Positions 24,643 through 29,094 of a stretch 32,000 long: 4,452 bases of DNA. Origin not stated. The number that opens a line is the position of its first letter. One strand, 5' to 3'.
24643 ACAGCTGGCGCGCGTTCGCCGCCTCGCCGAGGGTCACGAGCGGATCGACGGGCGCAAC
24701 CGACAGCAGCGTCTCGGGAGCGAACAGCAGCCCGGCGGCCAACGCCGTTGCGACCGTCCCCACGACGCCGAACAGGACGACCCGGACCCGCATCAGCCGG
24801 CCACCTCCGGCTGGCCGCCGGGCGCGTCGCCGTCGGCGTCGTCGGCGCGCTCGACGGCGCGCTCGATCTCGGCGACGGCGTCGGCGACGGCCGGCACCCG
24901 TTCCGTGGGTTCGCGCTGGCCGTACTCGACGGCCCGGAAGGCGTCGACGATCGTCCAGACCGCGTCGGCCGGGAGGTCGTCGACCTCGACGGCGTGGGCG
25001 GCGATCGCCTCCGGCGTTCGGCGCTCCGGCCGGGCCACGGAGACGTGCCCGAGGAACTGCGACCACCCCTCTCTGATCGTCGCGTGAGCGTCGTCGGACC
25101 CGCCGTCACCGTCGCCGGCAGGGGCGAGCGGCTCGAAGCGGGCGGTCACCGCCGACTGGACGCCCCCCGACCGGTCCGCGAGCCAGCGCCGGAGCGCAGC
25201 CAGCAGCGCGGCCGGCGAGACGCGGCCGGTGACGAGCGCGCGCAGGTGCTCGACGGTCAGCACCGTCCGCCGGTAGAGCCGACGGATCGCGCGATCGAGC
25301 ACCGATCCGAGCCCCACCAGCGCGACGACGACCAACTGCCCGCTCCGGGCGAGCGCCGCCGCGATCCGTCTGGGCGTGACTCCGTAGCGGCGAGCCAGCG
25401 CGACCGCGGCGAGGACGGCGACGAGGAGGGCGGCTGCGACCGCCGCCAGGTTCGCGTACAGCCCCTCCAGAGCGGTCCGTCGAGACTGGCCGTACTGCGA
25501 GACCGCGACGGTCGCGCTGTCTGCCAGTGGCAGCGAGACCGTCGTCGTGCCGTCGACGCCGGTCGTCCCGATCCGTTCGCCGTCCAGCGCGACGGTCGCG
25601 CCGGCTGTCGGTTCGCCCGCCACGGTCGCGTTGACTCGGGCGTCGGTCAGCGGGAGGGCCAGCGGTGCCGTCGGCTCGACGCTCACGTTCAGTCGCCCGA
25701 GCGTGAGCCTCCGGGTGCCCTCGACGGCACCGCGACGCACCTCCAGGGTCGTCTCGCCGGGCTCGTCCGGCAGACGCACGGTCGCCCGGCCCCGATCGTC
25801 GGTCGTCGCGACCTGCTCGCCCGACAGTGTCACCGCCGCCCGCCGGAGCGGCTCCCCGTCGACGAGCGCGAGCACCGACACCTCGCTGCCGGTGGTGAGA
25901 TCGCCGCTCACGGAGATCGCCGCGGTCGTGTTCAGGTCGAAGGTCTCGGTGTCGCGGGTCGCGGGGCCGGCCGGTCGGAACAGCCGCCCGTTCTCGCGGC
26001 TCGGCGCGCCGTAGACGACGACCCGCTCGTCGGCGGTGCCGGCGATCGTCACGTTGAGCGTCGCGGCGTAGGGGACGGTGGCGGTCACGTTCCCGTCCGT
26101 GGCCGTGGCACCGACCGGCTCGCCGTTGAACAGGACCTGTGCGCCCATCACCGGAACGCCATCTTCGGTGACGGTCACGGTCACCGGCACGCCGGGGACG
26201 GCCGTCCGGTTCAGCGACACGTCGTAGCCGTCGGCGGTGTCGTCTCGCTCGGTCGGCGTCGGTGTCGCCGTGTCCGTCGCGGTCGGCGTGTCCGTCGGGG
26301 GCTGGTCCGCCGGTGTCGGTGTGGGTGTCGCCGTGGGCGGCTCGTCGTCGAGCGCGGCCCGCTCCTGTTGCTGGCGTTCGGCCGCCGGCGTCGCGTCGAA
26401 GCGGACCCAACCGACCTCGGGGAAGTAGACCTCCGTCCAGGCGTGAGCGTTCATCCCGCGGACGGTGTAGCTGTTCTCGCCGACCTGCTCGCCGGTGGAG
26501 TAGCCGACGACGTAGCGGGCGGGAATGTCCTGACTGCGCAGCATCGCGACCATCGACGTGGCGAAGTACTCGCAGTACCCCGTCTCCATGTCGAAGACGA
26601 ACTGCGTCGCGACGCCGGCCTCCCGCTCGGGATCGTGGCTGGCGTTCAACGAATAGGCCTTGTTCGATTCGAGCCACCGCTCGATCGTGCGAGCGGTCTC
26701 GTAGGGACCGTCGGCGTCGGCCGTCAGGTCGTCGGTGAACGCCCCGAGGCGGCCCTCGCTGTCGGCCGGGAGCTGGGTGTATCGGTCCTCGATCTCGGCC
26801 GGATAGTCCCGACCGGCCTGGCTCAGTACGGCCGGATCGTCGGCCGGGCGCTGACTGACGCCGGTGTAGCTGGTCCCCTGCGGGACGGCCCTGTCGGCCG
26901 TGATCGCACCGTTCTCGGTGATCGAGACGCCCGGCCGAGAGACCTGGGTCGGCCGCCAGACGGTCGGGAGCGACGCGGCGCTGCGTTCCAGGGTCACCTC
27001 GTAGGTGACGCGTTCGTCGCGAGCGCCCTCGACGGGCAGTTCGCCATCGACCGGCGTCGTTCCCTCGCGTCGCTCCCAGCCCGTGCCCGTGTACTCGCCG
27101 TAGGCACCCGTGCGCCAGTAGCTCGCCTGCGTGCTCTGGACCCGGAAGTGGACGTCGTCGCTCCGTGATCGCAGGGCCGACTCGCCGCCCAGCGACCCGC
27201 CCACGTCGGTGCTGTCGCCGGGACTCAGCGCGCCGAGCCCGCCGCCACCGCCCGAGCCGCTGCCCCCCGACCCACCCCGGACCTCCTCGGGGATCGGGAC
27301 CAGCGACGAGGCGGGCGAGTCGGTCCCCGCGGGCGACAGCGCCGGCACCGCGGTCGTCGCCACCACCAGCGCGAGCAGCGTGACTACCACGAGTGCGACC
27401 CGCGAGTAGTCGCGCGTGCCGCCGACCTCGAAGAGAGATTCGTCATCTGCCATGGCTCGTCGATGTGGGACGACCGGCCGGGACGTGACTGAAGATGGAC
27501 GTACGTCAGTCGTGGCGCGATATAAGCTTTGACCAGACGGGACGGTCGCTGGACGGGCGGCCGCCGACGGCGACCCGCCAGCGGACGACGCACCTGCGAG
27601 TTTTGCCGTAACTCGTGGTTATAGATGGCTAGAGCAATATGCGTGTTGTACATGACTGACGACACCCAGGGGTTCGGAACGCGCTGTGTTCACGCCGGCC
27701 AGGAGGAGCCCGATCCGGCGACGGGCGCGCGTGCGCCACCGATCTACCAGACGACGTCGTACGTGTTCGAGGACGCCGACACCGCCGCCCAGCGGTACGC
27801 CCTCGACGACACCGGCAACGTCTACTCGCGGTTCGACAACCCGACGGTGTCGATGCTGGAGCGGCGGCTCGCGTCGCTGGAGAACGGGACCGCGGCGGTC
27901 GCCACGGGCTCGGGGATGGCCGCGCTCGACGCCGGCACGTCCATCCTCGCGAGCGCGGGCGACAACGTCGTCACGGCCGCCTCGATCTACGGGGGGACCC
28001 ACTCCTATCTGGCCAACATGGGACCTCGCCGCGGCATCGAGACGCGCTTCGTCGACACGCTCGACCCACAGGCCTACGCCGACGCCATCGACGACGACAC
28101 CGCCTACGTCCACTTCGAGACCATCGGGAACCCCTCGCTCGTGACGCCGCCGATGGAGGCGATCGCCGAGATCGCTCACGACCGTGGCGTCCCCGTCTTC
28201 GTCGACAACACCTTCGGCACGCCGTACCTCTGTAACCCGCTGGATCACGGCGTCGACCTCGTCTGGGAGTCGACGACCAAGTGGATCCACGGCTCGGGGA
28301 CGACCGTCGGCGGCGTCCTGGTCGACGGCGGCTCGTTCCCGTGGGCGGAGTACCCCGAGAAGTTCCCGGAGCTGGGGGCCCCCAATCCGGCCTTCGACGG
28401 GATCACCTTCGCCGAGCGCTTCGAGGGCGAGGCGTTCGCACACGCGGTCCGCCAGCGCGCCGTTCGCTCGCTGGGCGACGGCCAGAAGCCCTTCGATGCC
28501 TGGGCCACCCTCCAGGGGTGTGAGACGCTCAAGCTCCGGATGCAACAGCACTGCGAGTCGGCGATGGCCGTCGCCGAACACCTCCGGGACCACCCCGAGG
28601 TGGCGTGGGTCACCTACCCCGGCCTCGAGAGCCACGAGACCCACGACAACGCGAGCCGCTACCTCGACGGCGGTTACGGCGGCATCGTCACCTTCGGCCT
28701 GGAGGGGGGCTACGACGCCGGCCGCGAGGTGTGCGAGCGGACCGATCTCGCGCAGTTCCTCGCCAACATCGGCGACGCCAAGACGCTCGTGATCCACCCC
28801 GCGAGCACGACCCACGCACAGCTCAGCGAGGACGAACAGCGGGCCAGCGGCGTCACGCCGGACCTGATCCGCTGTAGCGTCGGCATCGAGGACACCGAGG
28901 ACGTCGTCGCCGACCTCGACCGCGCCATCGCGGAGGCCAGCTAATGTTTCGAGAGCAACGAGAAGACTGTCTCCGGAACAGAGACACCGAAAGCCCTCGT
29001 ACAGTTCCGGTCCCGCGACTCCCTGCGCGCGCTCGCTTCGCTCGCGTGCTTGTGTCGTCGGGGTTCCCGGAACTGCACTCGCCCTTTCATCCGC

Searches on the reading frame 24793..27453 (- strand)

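Call 26: search_protein_families(library=pfam, proteins=[window:24793-27453:-], max_evalue=0.0001)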
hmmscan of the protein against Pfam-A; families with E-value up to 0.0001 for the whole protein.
window:24793-27453:- (886 aa): 3 families
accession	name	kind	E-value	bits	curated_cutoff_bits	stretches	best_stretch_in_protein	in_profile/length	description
PF01841.26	Transglut_core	-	7.2e-27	94.2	23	1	238-354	2-108/108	Transglutaminase-like superfamily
PF11992.13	TgpA_N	-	6.8e-18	65.2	30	1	20-204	165-330/333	TgpA N-terminal domain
PF23591.1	CILP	-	1.5e-07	31.8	27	0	605-644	9-48/90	Cartilage intermediate layer protein 1-like domain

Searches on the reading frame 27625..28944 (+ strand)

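Call 26: search_protein_families(library=pfam, proteins=[window:27625-28944:+], max_evalue=0.0001)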
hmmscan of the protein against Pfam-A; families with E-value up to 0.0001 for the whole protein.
window:27625-28944:+ (439 aa): 3 families
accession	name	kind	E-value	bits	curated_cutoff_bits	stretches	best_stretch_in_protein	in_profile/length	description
PF01053.26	Cys_Met_Meta_PP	-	5.5e-124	414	27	1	19-435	2-380/381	Cys/Met metabolism PLP-dependent enzyme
PF00155.27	Aminotran_1_2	-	4.1e-06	26.7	19.7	1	47-199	18-190/361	Aminotransferase class I and II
PF01041.23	DegT_DnrJ_EryC1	-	6.1e-05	22.8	19.8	1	73-194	24-145/360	DegT/DnrJ/EryC1/StrS aminotransferase family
